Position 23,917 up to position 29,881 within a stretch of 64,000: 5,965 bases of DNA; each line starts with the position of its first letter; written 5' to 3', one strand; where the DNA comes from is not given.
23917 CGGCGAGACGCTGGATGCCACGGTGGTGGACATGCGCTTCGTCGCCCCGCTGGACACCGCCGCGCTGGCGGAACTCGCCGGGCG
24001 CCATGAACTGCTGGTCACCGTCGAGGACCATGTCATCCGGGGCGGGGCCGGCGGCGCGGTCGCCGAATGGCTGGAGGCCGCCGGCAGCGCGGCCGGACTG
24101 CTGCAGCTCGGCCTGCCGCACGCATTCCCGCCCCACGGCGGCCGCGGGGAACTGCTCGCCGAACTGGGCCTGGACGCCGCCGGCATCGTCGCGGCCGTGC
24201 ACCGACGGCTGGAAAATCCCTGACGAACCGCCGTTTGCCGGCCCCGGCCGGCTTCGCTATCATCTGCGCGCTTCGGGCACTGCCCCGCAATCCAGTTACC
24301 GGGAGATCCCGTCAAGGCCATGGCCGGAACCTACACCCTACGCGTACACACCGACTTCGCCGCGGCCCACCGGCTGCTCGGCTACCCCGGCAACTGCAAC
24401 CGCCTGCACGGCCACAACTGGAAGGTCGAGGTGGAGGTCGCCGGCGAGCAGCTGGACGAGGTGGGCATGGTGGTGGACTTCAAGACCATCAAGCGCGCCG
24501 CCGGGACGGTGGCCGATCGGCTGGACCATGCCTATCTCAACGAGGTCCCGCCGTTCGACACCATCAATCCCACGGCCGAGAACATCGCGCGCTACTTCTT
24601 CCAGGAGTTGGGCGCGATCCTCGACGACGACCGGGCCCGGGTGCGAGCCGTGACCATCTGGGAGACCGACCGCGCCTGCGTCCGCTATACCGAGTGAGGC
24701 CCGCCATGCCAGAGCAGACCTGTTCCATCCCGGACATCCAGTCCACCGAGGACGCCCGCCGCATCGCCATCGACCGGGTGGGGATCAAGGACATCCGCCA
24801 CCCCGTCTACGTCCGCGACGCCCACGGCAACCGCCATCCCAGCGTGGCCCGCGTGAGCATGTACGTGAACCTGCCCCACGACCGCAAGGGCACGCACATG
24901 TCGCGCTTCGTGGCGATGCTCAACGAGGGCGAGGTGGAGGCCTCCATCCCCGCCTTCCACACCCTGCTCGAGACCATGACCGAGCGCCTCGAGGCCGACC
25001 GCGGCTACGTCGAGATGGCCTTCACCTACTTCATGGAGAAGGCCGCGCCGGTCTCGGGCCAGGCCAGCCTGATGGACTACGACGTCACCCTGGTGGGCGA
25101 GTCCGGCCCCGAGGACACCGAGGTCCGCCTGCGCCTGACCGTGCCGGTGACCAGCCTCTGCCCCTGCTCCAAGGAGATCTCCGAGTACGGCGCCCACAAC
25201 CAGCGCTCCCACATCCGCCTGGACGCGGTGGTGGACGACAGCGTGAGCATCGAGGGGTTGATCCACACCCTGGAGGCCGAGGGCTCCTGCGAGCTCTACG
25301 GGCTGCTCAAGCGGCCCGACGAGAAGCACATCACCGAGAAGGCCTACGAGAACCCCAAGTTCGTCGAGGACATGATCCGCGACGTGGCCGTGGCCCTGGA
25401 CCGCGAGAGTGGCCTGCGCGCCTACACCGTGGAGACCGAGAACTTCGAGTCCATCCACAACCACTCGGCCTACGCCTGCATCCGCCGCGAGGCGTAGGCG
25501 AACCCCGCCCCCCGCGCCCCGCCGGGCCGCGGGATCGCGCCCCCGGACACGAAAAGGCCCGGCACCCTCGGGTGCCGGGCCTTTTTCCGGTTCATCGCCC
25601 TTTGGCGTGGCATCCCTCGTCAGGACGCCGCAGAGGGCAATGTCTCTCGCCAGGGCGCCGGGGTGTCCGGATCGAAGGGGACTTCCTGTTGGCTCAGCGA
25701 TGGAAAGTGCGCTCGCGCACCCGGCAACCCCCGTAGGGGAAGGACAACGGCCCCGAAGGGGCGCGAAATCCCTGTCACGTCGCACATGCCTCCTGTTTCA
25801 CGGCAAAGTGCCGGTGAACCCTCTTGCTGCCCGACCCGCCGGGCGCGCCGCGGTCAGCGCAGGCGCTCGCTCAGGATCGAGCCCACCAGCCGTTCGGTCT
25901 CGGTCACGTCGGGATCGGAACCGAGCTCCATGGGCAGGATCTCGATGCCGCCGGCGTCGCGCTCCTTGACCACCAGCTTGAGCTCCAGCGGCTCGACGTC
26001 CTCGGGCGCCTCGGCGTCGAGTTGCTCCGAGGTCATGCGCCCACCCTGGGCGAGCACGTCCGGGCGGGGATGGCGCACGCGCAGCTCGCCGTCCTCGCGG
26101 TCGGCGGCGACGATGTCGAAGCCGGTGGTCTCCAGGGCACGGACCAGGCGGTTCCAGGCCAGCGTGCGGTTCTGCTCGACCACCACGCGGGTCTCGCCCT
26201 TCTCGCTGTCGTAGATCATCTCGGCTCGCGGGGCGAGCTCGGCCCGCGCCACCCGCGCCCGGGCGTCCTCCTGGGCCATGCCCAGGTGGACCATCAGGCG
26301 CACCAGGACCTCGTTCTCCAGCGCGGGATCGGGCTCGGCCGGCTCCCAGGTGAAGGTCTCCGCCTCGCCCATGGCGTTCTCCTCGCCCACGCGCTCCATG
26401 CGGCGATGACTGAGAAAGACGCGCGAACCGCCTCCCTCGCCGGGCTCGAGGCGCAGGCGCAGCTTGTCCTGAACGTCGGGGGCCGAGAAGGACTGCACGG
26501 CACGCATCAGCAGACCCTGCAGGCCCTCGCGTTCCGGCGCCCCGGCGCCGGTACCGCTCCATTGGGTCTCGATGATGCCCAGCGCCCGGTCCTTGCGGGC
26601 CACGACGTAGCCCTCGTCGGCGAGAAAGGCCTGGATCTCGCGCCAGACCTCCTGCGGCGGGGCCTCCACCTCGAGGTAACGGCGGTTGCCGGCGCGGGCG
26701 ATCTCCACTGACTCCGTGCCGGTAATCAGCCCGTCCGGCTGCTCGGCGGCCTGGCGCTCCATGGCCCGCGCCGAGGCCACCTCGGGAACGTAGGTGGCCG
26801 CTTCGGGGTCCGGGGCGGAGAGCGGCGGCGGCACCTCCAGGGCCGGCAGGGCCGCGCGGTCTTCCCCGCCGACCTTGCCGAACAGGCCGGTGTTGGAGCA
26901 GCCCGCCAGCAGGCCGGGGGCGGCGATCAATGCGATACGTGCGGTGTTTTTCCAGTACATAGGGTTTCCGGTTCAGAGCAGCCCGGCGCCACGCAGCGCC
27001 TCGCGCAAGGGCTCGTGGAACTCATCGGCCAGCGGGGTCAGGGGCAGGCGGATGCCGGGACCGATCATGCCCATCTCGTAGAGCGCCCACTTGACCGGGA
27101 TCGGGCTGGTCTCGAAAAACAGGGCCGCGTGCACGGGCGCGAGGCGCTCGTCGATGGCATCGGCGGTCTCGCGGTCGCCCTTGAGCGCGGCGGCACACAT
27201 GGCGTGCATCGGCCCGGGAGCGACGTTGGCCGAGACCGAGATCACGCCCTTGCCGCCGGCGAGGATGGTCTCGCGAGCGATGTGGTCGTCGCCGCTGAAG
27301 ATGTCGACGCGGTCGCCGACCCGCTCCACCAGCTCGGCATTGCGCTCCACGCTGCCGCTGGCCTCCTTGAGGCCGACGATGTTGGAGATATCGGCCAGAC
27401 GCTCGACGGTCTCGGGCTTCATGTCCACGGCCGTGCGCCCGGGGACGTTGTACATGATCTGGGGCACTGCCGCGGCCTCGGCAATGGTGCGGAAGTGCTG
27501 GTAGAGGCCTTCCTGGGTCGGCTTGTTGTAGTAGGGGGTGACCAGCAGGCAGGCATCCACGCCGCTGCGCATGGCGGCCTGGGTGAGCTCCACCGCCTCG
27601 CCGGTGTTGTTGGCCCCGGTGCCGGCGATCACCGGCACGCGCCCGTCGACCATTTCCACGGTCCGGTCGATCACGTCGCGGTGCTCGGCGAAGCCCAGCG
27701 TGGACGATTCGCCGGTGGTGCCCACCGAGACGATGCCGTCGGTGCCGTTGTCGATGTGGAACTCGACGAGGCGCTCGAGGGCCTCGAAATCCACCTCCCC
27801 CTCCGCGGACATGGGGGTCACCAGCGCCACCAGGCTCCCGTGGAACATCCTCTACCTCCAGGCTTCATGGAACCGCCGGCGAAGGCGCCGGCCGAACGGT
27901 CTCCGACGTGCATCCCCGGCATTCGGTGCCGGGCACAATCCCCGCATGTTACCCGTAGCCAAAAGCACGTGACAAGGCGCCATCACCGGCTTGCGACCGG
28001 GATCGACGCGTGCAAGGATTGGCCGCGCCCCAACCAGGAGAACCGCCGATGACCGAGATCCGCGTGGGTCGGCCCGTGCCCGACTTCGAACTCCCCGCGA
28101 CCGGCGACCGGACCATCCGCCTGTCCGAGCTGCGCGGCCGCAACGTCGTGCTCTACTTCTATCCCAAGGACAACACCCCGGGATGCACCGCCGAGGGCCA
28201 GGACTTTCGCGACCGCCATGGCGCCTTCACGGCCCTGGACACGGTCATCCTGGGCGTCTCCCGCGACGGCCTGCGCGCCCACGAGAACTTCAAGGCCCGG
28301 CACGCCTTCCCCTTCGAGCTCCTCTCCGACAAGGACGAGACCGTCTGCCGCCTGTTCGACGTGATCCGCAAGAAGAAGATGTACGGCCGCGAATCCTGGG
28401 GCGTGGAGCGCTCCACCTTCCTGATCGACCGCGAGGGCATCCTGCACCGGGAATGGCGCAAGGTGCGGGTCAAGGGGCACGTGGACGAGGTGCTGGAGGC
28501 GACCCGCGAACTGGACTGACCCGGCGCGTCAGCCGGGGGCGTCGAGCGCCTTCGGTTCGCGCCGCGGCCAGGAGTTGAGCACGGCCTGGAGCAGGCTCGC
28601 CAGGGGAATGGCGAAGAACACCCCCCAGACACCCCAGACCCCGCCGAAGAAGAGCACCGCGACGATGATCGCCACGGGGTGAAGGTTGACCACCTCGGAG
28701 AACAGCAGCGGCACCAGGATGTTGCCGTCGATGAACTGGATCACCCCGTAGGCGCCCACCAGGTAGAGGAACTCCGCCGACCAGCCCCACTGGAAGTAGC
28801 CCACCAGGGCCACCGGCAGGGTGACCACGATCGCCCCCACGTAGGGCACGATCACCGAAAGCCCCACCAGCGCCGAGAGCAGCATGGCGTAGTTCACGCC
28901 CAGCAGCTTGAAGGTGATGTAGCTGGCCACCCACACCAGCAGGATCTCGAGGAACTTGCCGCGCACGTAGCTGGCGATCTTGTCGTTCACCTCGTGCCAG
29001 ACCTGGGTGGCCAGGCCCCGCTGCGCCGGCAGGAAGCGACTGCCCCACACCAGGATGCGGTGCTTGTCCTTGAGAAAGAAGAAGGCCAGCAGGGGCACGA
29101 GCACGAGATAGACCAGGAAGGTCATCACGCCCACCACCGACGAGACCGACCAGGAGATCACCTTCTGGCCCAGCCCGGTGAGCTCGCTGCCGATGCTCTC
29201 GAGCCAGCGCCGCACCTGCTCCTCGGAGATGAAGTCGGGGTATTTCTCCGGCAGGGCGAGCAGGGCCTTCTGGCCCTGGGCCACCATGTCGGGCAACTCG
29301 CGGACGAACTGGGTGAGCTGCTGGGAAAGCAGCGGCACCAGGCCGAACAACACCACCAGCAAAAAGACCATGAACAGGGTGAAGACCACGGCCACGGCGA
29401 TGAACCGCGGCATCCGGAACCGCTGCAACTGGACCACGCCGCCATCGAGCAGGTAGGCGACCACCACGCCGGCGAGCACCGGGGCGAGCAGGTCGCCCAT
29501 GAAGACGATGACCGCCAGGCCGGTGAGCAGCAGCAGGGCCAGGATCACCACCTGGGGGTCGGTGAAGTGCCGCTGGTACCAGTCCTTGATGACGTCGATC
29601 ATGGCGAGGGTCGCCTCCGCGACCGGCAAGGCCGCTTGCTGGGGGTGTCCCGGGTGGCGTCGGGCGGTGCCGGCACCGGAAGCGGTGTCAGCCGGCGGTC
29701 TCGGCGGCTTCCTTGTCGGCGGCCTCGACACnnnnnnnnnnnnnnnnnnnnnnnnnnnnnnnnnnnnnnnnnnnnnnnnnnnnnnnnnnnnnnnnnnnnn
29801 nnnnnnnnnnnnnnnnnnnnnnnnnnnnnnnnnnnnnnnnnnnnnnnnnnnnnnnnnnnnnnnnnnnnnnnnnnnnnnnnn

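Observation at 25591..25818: Two-copy ~230-bp non-coding repeat family in inverted orientation (copy A here, copy B at 46526-46757)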

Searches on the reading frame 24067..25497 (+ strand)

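Call 12: search_protein_families(library=pfam, proteins=[window:24067-25497:+])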
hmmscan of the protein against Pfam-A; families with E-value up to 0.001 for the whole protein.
window:24067-25497:+ (476 aa): 1 family
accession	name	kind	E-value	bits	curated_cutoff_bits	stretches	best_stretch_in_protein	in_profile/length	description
PF02649.19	GCHY-1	-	4.4e-90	302.2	25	1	221-470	1-260/260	Type I GTP cyclohydrolase folE2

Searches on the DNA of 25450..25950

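Call 7: search_rna_families(source=window, start=25450, end=25950, threshold=evalue, max_evalue=10, show_alignments=3)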
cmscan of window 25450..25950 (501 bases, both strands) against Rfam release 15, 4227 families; matches with E-value up to 10: 10.
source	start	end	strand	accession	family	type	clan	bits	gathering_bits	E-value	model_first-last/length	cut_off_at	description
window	25549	25610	-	RF00506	Thr_leader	Cis-reg; leader;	-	22.9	55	0.05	1-118/118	no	Threonine operon leader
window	25551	25586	+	RF00506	Thr_leader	Cis-reg; leader;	-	22.1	55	0.077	80-116/118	no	Threonine operon leader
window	25549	25650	-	RF01527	CrfA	Gene; sRNA;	-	18.8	38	0.4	1-136/136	no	Caulobacter sRNA CrfA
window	25554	25583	+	RF01812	Pxr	Gene; sRNA;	-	18.7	80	0.6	69-101/109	no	Pxr regulatory sRNA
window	25517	25586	+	RF02833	Scr3202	Gene; sRNA;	-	18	52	3.9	1-95/95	no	Streptomyces RNA 3202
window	25534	25592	+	RF02067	STnc310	Gene; sRNA;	-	17.7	40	0.98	1-61/61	no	Salmonella enterica sRNA STnc310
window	25527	25583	+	RF01116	Yfr1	Gene; sRNA;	-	16.8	38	0.77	1-59/59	no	Cyanobacterial functional RNA 1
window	25552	25584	+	RF02867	ncS011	Gene; sRNA;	-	16.6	48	0.051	172-204/207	no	Burkholderia sRNA 11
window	25550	25671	-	RF02868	ncS037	Gene; sRNA;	-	15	112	4.7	1-152/152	no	Burkholderia sRNA 37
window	25553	25581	+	RF02657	sot2652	Gene; sRNA;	-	13.2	61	1.6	132-160/187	no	Sense overlapping transcript RNA 2652 (sot)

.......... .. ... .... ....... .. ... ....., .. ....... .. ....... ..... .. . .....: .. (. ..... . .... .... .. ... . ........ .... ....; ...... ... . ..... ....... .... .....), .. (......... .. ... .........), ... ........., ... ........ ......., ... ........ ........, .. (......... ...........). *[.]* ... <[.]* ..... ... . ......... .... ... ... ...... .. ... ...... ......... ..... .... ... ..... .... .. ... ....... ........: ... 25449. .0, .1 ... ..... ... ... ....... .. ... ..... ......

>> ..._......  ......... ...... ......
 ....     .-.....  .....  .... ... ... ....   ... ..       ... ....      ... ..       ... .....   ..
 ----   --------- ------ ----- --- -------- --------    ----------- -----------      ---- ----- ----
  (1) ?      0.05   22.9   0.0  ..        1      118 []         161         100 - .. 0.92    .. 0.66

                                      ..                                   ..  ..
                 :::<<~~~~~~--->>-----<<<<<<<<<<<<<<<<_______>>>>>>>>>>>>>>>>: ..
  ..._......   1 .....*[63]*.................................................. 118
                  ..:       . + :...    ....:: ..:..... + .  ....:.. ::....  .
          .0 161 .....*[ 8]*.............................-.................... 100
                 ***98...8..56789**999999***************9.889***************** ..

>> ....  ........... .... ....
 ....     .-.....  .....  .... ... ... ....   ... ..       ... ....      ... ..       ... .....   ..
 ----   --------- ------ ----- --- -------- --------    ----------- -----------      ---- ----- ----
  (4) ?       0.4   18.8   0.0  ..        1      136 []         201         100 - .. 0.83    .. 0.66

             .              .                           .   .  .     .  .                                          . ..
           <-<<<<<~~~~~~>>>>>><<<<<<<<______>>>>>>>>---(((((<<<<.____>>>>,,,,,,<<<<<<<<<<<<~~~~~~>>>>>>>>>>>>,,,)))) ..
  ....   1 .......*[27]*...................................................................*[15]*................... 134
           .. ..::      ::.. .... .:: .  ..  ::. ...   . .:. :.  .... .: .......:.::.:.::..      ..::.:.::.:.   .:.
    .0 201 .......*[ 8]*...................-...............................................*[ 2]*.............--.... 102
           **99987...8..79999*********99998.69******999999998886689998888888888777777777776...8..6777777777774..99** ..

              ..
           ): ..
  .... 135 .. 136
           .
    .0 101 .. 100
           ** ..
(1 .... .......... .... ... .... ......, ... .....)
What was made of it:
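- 25550..25583 (.): Bidirectional intrinsic terminator between bamC/copy A (- strand) and folE2 (+ strand). Terminator-only partial matches in Rfam E-value mode (call 7).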

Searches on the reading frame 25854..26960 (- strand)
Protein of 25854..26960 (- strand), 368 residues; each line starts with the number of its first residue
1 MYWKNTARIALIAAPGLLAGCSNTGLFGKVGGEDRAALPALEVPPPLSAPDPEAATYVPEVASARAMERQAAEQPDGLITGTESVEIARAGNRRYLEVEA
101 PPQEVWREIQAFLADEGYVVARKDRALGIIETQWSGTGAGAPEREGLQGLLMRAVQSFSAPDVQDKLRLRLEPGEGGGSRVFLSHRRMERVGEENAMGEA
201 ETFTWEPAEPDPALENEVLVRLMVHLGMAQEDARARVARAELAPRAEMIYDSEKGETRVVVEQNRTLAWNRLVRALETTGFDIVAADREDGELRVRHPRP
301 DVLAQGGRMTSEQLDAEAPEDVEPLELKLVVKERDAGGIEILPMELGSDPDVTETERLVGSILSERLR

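Call 12: search_protein_families(library=pfam, proteins=[window:25854-26960:-])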
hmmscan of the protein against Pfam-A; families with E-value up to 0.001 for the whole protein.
window:25854-26960:- (368 aa): 1 family
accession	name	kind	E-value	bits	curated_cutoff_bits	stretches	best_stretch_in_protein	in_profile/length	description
PF06804.17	Lipoprotein_18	-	4.1e-20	72.4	25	1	37-301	7-265/323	NlpB/DapX lipoprotein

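Call 22: find_homologous_proteins(query=window:25854-26960:-, max_evalue=1e-20)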
Query window:25854-26960:- (368 aa): 9 proteins with E <= 1e-20 among 8000 candidates.
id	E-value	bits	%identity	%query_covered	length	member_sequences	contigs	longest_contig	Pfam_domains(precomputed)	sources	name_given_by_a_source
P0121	7.5e-234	794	100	100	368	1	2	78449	PF06804.18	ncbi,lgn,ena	-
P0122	5.8e-110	386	51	100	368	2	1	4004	PF06804.18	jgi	-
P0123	7.7e-35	139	31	100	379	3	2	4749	PF06804.18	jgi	-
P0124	4.5e-30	123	32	98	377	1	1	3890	PF06804.18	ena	-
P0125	3.0e-27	114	27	98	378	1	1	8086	PF06804.18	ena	-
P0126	1.6e-26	112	28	82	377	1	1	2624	PF06804.18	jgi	jgi:outer membrane protein assembly factor BamC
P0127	6.5e-25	106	32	72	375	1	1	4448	PF06804.18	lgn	-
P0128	5.6e-21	94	27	71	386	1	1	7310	PF06804.18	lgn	-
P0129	8.9e-21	93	27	71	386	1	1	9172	PF06804.18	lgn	-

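Call 23: find_encoding_contigs(protein=P0122, flank=4000, max_places=4)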
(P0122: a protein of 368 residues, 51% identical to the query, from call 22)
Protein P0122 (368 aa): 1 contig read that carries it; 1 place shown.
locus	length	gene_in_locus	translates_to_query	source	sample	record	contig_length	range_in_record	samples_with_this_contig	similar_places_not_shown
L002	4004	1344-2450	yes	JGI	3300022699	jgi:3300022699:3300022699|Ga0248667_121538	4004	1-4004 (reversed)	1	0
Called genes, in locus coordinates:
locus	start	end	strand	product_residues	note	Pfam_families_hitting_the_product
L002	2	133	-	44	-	?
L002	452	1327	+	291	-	PF00701:DHDPS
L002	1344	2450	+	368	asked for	PF06804:BamC_C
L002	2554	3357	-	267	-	PF02649:GCHY-1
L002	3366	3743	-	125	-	PF01242:PTPS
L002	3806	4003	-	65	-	?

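Call 24: find_encoding_contigs(protein=P0121, flank=2000, max_places=4)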
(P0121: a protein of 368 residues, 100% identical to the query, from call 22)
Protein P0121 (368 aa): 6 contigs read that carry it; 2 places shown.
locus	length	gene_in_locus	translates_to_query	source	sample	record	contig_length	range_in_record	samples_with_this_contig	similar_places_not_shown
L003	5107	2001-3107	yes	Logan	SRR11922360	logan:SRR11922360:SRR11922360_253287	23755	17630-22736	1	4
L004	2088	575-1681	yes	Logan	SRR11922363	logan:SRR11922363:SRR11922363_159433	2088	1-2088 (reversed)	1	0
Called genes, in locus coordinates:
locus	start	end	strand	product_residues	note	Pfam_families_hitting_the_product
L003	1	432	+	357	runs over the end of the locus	PF01594:AI-2E_transport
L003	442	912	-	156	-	PF08534:Redoxin, PF00578:AhpC-TSA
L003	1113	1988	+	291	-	PF00701:DHDPS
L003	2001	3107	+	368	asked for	PF06804:BamC_C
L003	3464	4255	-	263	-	PF02649:GCHY-1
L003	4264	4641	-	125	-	PF01242:PTPS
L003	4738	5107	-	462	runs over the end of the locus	?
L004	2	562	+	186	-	?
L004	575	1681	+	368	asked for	PF06804:BamC_C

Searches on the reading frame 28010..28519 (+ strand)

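Call 54: search_protein_families(library=pfam, proteins=[window:28010-28519:+])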
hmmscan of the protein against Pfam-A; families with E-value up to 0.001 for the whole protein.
window:28010-28519:+ (169 aa): 2 families
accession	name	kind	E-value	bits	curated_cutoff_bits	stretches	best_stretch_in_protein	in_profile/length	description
PF00578.27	AhpC-TSA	-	5.9e-36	123.6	26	1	19-145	1-121/124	AhpC/TSA family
PF08534.16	Redoxin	-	3.9e-13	49.9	26.6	1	19-145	2-128/148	Redoxin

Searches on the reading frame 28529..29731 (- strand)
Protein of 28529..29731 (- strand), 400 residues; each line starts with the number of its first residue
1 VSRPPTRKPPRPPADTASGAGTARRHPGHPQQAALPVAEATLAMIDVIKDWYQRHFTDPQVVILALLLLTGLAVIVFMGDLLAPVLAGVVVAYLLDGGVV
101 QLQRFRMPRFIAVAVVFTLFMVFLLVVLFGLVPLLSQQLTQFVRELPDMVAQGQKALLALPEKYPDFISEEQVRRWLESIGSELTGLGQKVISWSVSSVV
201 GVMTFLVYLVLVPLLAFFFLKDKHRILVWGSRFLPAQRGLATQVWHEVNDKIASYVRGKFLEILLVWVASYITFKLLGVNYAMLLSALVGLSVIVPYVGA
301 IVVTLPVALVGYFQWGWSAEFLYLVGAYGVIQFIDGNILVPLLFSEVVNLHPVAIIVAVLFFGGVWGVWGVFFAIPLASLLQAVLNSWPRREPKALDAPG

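Call 54: search_protein_families(library=pfam, proteins=[window:28529-29731:-])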
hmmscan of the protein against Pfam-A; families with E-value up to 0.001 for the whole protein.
window:28529-29731:- (400 aa): 1 family
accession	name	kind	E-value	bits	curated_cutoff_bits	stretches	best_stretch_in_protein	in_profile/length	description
PF01594.21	AI-2E_transport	-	3.4e-70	237.3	34.3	1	62-388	2-326/327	AI-2E family transporter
